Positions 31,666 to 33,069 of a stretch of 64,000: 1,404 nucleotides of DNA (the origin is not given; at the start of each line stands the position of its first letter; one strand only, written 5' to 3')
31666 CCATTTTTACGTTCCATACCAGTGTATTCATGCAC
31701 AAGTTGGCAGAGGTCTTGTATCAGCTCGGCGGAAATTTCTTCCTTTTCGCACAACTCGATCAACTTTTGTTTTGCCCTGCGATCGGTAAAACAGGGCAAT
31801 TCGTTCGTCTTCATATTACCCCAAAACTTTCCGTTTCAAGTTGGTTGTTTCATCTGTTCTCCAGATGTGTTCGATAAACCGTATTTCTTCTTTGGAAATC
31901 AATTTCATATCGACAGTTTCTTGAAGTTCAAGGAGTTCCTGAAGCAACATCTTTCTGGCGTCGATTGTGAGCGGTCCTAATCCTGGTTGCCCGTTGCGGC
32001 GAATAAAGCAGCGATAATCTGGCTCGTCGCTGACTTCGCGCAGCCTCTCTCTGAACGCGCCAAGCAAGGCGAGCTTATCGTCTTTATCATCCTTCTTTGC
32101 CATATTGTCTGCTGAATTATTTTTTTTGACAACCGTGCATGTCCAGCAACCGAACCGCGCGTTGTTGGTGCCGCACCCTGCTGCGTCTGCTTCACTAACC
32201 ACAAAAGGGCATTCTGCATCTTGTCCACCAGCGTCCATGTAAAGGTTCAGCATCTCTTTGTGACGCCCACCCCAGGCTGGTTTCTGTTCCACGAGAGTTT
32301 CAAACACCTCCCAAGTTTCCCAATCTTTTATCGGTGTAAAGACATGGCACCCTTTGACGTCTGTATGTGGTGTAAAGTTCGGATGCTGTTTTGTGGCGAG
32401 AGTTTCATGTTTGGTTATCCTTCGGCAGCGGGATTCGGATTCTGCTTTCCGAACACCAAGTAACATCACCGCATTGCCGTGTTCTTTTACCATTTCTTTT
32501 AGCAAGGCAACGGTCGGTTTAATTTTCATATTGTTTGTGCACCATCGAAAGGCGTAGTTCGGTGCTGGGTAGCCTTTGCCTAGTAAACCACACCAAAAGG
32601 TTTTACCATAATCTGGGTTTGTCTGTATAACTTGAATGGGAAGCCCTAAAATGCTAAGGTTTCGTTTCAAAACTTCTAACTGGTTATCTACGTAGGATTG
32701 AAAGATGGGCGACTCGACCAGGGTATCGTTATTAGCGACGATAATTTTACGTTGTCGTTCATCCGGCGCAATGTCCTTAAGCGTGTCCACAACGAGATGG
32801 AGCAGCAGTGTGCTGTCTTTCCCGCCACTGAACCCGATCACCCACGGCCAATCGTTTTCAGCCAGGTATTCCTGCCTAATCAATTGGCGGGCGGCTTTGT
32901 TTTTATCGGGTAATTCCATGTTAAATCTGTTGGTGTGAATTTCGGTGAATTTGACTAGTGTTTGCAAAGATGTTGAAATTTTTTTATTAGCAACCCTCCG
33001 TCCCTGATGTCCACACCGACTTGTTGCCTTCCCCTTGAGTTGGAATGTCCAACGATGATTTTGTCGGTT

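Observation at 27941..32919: Minimal dnd-type phosphorothioation operon (dndC - small ORF - dndD - dndE::ATPase) with no dndA, dndB or restriction partner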

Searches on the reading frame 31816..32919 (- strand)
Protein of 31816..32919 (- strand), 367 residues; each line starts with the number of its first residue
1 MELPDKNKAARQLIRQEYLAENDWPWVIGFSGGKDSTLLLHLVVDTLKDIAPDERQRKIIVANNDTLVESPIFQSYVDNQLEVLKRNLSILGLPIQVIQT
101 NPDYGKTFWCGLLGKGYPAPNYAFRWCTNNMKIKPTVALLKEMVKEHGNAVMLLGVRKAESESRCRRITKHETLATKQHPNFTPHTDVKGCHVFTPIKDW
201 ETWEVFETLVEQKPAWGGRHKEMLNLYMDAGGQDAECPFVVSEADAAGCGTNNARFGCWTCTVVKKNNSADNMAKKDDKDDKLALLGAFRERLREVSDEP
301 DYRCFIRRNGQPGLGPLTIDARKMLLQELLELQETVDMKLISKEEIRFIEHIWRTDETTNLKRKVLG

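Call 3: search_protein_families(library=ncbifam, proteins=[window:31816-32919:-], max_evalue=0.01)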
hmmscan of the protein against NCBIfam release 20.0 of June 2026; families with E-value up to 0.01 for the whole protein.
window:31816-32919:- (367 aa): 12 families
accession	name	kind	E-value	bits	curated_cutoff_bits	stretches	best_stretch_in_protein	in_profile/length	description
NF005316.0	PRK06850.1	equivalog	1.5e-99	334.1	536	1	7-358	14-377/505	hypothetical protein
TIGR03183.1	DNA_S_dndC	equivalog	4.5e-91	306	290.4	1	14-357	5-365/447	DNA phosphorothioation system sulfurtransferase DndC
NF010367.0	PRK13795.1-2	equivalog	8.4e-10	37.7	456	1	5-168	225-363/584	hypothetical protein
NF010369.0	PRK13795.1-4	equivalog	4.5e-09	35.1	1086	1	2-166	231-374/633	hypothetical protein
NF006351.0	PRK08576.1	equivalog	6.9e-09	34.8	290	1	22-172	233-356/436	hypothetical protein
NF010366.0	PRK13795.1-1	equivalog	1.5e-08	33.3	745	1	21-206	264-417/667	hypothetical protein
NF010368.0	PRK13795.1-3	equivalog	6.2e-06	24.7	588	1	9-166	234-366/635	hypothetical protein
NF006327.0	PRK08557.1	equivalog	3e-05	23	366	1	21-197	179-331/415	hypothetical protein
NF009214.0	PRK12563.1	equivalog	0.00038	20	413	0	14-47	34-66/317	sulfate adenylyltransferase subunit CysD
NF047749.1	tRNAThiolNcsA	equivalog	0.00041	19.6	500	1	12-49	42-79/322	tRNA 2-thiolation protein NcsA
TIGR02432.1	lysidine_TilS_N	equivalog_domain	0.0043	17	93.6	1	27-51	3-27/189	tRNA lysidine(34) synthetase TilS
NF003587.0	PRK05253.1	subfamily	0.0067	15.7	195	0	20-44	25-48/301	sulfate adenylyltransferase subunit CysD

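Call 4: search_protein_families(library=pfam, proteins=[window:31816-32919:-], max_evalue=0.01)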
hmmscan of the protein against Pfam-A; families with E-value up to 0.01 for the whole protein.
window:31816-32919:- (367 aa): 1 family
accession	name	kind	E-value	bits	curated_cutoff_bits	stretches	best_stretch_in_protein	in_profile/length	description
PF01507.26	PAPS_reduct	-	7.2e-08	33.1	22.5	1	27-212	3-152/175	Phosphoadenosine phosphosulfate reductase domain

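Call 5: search_protein_families(library=padloc, proteins=[window:31816-32919:-], max_evalue=0.01)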
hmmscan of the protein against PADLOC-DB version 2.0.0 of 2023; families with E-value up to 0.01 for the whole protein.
window:31816-32919:- (367 aa): 7 families
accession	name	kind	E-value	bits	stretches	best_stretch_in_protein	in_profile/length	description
PDLC02662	DndC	-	3.1e-98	327.9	1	12-358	16-376/481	DndC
PDLC02661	DndC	-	6.2e-89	297.1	1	12-357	12-371/468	DndC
PDLC02659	DndC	-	7.3e-61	204.5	2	18-209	24-210/586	DndC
PDLC02660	DndC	-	7.3e-61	204.5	2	18-209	24-210/586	DndC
PDLC03333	MTase_II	-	1.5e-55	186.8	1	18-311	38-334/544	Type II methyltransferase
PDLC02510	BrxP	-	1.8e-11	41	1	27-210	136-291/779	BrxP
PDLC02782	SspD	-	2.6e-10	38.5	1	27-176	3-133/277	SspD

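Call 45: find_homologous_proteins(query=window:31816-32919:-, max_evalue=1e-20)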
Query window:31816-32919:- (367 aa): 6801 proteins with E <= 1e-20 among 8000 candidates; the best 120 are listed.
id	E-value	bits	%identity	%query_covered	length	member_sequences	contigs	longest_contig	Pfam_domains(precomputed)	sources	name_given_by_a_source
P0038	1.1e-253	859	100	100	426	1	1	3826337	PF01507.26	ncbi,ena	-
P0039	4.8e-166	570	66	99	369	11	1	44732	PF01507.26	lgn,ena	-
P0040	2.8e-148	512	60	99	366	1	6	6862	PF01507.26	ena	-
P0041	3.3e-146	505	58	99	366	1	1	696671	PF01507.26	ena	-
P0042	2.0e-135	469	56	99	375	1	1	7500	PF01507.26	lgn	-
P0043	1.4e-134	467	56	99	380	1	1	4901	PF01507.26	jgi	jgi:DNA sulfur modification protein DndC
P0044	2.4e-134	466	54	99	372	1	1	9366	PF01507.26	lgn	-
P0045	2.2e-133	463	55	99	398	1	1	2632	PF01507.26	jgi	jgi:DNA sulfur modification protein DndC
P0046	4.7e-133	462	54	99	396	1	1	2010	PF01507.26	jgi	jgi:DNA sulfur modification protein DndC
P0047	1.6e-132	460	54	99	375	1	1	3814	PF01507.26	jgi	jgi:DNA sulfur modification protein DndC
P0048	2.4e-132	459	55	99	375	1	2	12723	PF01507.26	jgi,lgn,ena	jgi:DNA sulfur modification protein DndC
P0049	3.6e-132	459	55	100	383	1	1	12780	PF01507.26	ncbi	-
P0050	1.3e-131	457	55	99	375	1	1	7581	PF01507.26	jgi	jgi:DNA sulfur modification protein DndC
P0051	9.2e-128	444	53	99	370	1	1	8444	PF01507.26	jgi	jgi:DNA sulfur modification protein DndC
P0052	4.3e-127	442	53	100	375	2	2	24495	PF01507.26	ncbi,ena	-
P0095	1.6e-117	410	51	98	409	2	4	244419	PF01507.26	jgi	jgi:DNA sulfur modification protein DndC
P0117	4.4e-116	406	51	98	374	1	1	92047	PF01507.26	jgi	jgi:DNA sulfur modification protein DndC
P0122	9.1e-116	405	52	97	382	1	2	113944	PF01507.26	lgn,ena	-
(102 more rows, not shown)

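Call 46: find_encoding_contigs(protein=P0095, flank=8000, max_places=2)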
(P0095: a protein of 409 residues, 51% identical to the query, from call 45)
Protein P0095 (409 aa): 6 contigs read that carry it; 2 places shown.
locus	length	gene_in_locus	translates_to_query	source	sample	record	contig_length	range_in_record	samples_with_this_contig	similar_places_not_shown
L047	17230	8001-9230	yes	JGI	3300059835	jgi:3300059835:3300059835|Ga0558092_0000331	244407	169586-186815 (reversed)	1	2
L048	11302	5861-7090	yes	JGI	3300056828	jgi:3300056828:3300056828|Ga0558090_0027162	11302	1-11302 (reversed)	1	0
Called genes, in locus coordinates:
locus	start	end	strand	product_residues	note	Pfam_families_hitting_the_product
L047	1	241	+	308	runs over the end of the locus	PF13103:TonB_2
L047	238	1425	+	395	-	PF26550:Tricorn_2nd, PF26549:Tricorn_N (weak), PF07676:PD40, PF26549:Tricorn_N, PF07676:PD40 (weak)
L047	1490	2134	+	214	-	PF00691:OmpA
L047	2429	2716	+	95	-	PF02416:TatA_B_E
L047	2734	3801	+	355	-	PF00902:TatC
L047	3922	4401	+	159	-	-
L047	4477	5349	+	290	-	PF00288:GHMP_kinases_N, PF08544:GHMP_kinases_C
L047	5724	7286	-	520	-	PF03023:MurJ, PF01554:MatE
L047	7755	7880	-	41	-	-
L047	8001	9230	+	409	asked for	PF01507:PAPS_reduct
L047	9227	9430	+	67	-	PF20306:Sp-DndD (weak)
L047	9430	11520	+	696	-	PF13175:AAA_15 (weak), PF13476:AAA_23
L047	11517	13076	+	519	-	PF12846:AAA_10 (faint)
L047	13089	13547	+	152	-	-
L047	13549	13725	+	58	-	-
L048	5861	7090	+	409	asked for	PF01507:PAPS_reduct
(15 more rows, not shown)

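Call 47: find_encoding_contigs(protein=P0117, flank=8000, max_places=2)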
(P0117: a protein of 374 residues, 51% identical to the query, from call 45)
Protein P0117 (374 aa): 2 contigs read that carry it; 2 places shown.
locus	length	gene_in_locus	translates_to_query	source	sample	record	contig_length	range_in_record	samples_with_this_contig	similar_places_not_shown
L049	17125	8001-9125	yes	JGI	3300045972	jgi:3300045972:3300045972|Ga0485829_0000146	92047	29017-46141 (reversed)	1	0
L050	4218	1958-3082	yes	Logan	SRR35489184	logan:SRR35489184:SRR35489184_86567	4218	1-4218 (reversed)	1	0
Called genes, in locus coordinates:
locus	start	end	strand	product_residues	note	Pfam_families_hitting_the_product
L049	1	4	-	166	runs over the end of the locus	-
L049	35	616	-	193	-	PF01464:SLT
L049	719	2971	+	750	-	PF17764:PriA_3primeBD, PF00270:DEAD, PF04851:ResIII, PF18319:Zn_ribbon_PriA, PF00271:Helicase_C, PF18074:PriA_C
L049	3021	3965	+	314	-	PF01073:3Beta_HSD, PF01370:Epimerase, PF02719:Polysacc_synt_2, PF04321:RmlD_sub_bind, PF07993:NAD_binding_4 (faint), PF13460:NAD_binding_10 (weak), PF16363:GDP_Man_Dehyd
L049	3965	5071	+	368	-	PF04389:Peptidase_M28 (weak), PF01546:Peptidase_M20, PF07687:M20_dimer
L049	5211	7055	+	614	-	PF02776:TPP_enzyme_N, PF00205:TPP_enzyme_M, PF02775:TPP_enzyme_C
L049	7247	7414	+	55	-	-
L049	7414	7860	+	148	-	PF01850:PIN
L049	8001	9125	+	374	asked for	PF01507:PAPS_reduct (weak)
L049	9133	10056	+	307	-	PF26340:DNA-SBD_ScoMcrA (weak), PF13391:HNH_2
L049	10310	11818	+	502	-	-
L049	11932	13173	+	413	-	-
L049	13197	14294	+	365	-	PF02086:MethyltransfD12 (weak), PF03602:Cons_hypoth95 (faint)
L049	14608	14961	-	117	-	PF01927:Mut7-C (weak), PF18478:PIN_10, PF18480:DUF5615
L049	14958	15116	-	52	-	PF04255:DUF433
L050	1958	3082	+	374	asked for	PF01507:PAPS_reduct (weak)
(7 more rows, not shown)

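Call 48: find_encoding_contigs(protein=P0122, flank=8000, max_places=2)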
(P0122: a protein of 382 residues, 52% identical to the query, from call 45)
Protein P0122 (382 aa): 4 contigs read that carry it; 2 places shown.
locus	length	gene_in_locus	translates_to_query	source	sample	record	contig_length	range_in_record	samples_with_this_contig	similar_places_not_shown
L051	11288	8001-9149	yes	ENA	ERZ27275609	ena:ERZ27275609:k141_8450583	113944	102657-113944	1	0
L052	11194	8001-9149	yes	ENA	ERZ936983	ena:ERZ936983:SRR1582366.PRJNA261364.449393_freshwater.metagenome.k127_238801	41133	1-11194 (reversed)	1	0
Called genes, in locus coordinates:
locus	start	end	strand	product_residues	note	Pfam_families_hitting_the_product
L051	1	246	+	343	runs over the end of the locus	PF13310:Virulence_RhuM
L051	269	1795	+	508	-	PF12161:HsdM_N, PF02384:N6_Mtase, PF01170:UPF0020, PF07669:Eco57I (weak)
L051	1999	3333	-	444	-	PF07586:HXXSHH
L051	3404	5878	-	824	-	PF07635:PSCyt1 (weak), PF13442:Cytochrome_CBB3 (faint), PF07626:PSD3, PF07637:PSD5, PF07631:PSD4, PF07627:PSCyt3, PF07624:PSD2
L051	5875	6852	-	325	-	-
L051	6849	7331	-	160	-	PF04073:tRNA_edit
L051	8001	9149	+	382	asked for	PF01507:PAPS_reduct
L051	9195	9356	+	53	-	-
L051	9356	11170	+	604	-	PF13175:AAA_15 (faint), PF13476:AAA_23, PF10157:BORCS6 (faint)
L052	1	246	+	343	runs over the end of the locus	PF13310:Virulence_RhuM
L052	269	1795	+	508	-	PF12161:HsdM_N, PF02384:N6_Mtase, PF01170:UPF0020, PF07669:Eco57I (weak)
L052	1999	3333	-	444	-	PF07586:HXXSHH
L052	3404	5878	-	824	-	PF07635:PSCyt1 (weak), PF13442:Cytochrome_CBB3 (faint), PF07626:PSD3, PF07637:PSD5, PF07631:PSD4, PF07627:PSCyt3, PF07624:PSD2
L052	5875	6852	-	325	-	-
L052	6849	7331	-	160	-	PF04073:tRNA_edit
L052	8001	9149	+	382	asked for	PF01507:PAPS_reduct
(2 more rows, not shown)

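Call 53: search_dna_similar(query=window:31816-32919:-, collection=plasmids, mode=protein, max_rows=12)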
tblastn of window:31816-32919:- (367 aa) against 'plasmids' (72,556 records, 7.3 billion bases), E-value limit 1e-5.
Records with a match: 2489; places in all: 2510; records where one place covers at least 80% of the query: 121.
Best place of each record, by identity: <60% 2489.
By first word of the organism name: Escherichia 582; Salmonella 432; Klebsiella 305; Bacillus 207; Enterobacter 181; Citrobacter 180; Pseudomonas 163; Providencia 57; Burkholderia 52; Vibrio 49; and 84 more.
By predicted mobility (MOB-suite, as given by PLSDB): conjugative 1915; non-mobilizable 476; mobilizable 98.
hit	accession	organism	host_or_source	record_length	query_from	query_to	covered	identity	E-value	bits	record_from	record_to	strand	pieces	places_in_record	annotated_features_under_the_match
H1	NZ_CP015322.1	Mesorhizobium amorphae CCNWGS0123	Robinia pseudoacacia,cell culture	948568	1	364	99%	41.4%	8e-81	276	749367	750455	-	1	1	dndC: DNA phosphorothioation system sulfurtransferase DndC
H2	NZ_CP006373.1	Aureimonas sp. AU20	-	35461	14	360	95%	41.3%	2e-74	258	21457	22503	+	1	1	dndC: DNA phosphorothioation system sulfurtransferase DndC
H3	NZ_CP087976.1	Rhizobium sp. RCAM05350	cell culture,fouling of walls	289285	14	356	93%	41.4%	8e-64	270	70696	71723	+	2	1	hypothetical protein (x2)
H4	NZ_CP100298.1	Burkholderia glumae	cell culture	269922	12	356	94%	41.0%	5e-77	265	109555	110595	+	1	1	dndC: DNA phosphorothioation system sulfurtransferase DndC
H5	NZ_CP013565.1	Rhizobium phaseoli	Phaseolus vulgaris,Whole ...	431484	14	353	93%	41.5%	6e-75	259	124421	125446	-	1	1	dndC: DNA phosphorothioation system sulfurtransferase DndC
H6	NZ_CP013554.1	Rhizobium phaseoli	Phaseolus vulgaris,Whole ...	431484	14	353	93%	41.5%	6e-75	259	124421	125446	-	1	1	dndC: DNA phosphorothioation system sulfurtransferase DndC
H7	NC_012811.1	Methylorubrum extorquens AM1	-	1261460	11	356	94%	38.7%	9e-67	235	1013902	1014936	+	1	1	none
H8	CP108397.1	Streptomyces sp. NBC_01310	-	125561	14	353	93%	38.8%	1e-63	226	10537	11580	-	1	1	dndC: DNA phosphorothioation system sulfurtransferase DndC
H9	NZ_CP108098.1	Streptomyces sp. NBC_00239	-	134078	14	353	93%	38.8%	1e-63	226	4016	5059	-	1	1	dndC: DNA phosphorothioation system sulfurtransferase DndC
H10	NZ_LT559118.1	Nonomuraea gerenzanensis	-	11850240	14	353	93%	37.9%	7e-62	221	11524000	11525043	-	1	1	none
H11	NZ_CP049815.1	Pontibrevibacter nitratireducens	-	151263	9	357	95%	36.5%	1e-55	203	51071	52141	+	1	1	dndC: DNA phosphorothioation system sulfurtransferase DndC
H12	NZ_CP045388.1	Ruegeria sp. THAF33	pure culture,Surface of a polyethylene ...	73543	9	356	95%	36.3%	6e-55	201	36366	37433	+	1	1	dndC: DNA phosphorothioation system sulfurtransferase DndC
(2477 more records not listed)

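Call 54: get_annotated_region(hit=H4, flank=7000)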
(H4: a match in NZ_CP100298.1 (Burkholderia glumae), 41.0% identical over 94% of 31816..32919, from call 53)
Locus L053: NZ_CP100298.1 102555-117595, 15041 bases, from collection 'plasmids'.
description: Burkholderia glumae strain SL-2395S plasmid psl2395s1p, complete sequence
organism: Burkholderia glumae (NCBI taxid 337)
taxonomy: Bacteria; Pseudomonadota; Betaproteobacteria; Burkholderiales; Burkholderiaceae; Burkholderia; Burkholderia glumae
host: -; source: cell culture; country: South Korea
typing (MOB-suite, as given by PLSDB): conjugative; replicon rep_cluster_382; relaxase MOBF,MOBP; mating-pair formation MPF_F
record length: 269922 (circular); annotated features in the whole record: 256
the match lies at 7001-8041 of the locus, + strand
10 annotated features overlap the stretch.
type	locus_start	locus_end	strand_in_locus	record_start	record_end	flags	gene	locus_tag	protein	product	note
CDS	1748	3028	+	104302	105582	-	-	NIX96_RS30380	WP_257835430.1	IS256 family transposase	-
CDS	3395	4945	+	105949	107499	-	istA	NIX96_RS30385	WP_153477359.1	IS21-like element ISBmu3 family transposase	GO:0006313 - DNA transposition [Evidence IEA]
CDS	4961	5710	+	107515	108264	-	istB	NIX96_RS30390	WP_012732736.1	IS21-like element ISBmu3 family helper ATPase IstB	-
CDS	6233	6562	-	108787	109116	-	-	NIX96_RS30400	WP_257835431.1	hypothetical protein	-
CDS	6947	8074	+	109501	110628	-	dndC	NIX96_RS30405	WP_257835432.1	DNA phosphorothioation system sulfurtransferase DndC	-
CDS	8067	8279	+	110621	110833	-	-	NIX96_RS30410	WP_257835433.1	DNA modification system-associated small protein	-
CDS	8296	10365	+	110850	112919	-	dndD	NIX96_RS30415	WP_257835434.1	DNA sulfur modification protein DndD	-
CDS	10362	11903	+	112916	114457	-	-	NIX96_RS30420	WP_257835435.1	DNA translocase FtsK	-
CDS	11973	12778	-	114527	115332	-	-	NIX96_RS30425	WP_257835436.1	IS5 family transposase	-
CDS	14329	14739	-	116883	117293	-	-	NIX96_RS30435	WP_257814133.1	hypothetical protein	-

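Call 55: get_annotated_region(hit=H1, flank=7000)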
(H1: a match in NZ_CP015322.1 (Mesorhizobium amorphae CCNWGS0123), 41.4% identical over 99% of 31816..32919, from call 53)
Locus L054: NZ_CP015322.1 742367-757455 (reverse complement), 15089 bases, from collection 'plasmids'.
description: Mesorhizobium amorphae CCNWGS0123 plasmid pM0123d, complete sequence
organism: Mesorhizobium amorphae CCNWGS0123 (NCBI taxid 1082933)
taxonomy: Bacteria; Pseudomonadota; Alphaproteobacteria; Hyphomicrobiales; Phyllobacteriaceae; Mesorhizobium; Mesorhizobium amorphae; Mesorhizobium amorphae CCNWGS0123
host: -; source: Robinia pseudoacacia,cell culture; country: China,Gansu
typing (MOB-suite, as given by PLSDB): non-mobilizable; mating-pair formation MPF_T
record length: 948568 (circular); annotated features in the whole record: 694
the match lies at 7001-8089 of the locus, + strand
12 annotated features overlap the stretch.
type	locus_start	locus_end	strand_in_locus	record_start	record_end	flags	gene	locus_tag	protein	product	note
CDS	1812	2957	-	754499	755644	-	-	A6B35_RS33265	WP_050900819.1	site-specific integrase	GO:0015074 - DNA integration [Evidence IEA]; GO:0006310 - DNA recombination [Evidence IEA]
CDS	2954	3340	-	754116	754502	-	-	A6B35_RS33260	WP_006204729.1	type II toxin-antitoxin system VapC family toxin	-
CDS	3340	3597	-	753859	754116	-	-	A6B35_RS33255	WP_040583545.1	type II toxin-antitoxin system VapB family antitoxin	-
CDS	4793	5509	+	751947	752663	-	-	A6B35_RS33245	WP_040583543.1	SMC-Scp complex subunit ScpB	-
CDS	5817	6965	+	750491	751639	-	-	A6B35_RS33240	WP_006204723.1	cysteine desulfurase family protein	-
CDS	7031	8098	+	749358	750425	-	dndC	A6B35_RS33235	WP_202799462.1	DNA phosphorothioation system sulfurtransferase DndC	-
CDS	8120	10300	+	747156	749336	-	-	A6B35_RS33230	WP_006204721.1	AAA family ATPase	GO:0006302 - double-strand break repair [Evidence IEA]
CDS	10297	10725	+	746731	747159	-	-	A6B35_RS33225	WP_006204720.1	DndE family protein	-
CDS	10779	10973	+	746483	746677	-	-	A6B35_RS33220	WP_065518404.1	DNA modification system-associated small protein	-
CDS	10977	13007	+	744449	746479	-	-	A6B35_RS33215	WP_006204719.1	AAA family ATPase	GO:0006302 - double-strand break repair [Evidence IEA]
CDS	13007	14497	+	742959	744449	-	-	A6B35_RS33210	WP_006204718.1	FtsK/SpoIIIE domain-containing protein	-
CDS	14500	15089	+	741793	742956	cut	-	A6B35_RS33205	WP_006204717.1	AAA family ATPase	-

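Call 68: get_annotated_region(hit=H8, flank=6000)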
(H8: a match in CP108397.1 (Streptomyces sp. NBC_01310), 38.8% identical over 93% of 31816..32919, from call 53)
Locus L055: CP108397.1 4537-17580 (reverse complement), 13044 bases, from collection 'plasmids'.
description: Streptomyces sp. NBC_01310 plasmid unnamed1, complete sequence
organism: Streptomyces sp. NBC_01310 (NCBI taxid 2903820)
taxonomy: Bacteria; Actinomycetota; Actinomycetes; Kitasatosporales; Streptomycetaceae; Streptomyces; Streptomyces sp. NBC 01310
host: -; source: -; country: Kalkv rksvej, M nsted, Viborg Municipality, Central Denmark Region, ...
typing (MOB-suite, as given by PLSDB): non-mobilizable
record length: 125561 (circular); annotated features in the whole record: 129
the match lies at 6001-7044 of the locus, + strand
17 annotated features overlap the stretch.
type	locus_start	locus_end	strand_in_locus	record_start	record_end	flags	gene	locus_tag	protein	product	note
CDS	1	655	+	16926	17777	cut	-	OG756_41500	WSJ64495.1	hypothetical protein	-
CDS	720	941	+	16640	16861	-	-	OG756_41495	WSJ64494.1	hypothetical protein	-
CDS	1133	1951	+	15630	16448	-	-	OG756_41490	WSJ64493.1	hypothetical protein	-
CDS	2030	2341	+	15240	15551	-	-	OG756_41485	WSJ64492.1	hypothetical protein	-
CDS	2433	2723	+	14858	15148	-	-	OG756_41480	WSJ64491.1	hypothetical protein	-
CDS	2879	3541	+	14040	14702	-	-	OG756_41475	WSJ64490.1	hypothetical protein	-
CDS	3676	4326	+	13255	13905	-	-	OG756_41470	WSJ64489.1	hypothetical protein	-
CDS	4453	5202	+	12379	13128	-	-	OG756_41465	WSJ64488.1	hypothetical protein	-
CDS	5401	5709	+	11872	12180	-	-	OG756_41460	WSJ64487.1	hypothetical protein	-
CDS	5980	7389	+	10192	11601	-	dndC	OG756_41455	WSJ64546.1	DNA phosphorothioation system sulfurtransferase DndC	-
CDS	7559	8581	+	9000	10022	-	-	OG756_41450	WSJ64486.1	hypothetical protein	-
CDS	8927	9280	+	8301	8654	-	-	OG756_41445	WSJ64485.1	hypothetical protein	-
CDS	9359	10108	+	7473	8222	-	-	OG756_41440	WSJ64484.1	hypothetical protein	-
CDS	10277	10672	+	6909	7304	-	-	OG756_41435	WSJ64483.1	hypothetical protein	-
CDS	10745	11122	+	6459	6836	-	-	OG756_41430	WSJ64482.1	hypothetical protein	-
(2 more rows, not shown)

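Call 69: get_annotated_region(hit=H11, flank=6000)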
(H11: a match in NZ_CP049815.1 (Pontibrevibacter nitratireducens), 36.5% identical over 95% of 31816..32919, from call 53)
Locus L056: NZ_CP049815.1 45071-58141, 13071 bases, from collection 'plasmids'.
description: Pontibrevibacter nitratireducens strain ALG8 plasmid unnamed4, complete sequence
organism: Pontibrevibacter nitratireducens (NCBI taxid 2758038)
taxonomy: Bacteria; Pseudomonadota; Alphaproteobacteria; Rhodobacterales; Paracoccaceae; Pontibrevibacter; Pontibrevibacter nitratireducens
host: -; source: -; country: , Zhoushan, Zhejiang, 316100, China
typing (MOB-suite, as given by PLSDB): conjugative; replicon rep_cluster_579; relaxase MOBP; mating-pair formation MPF_T
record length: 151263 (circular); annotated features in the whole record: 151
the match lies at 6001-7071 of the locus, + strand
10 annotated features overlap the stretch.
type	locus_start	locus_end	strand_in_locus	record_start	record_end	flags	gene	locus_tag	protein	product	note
CDS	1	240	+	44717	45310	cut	-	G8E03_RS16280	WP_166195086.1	transposase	-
CDS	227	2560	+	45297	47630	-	-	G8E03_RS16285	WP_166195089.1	relaxase/mobilization nuclease domain-containing protein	-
CDS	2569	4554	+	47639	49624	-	-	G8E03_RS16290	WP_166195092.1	type IV secretory system conjugative DNA transfer family protein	-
CDS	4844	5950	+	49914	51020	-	dndB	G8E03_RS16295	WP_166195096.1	DNA sulfur modification protein DndB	-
CDS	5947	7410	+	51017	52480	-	dndC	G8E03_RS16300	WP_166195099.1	DNA phosphorothioation system sulfurtransferase DndC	-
CDS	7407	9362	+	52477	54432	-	dndD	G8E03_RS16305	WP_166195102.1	DNA sulfur modification protein DndD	-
CDS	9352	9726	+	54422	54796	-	dndE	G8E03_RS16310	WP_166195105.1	DNA sulfur modification protein DndE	-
CDS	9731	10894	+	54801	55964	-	-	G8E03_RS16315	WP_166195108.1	cysteine desulfurase family protein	-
CDS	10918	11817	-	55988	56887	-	-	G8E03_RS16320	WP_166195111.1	hypothetical protein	-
CDS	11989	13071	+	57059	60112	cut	-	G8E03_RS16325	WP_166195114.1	sigma factor-like helix-turn-helix DNA-binding protein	GO:0006352 - DNA-templated transcription initiation [Evidence IEA]; GO:0006355 - regulation of DNA-templated ...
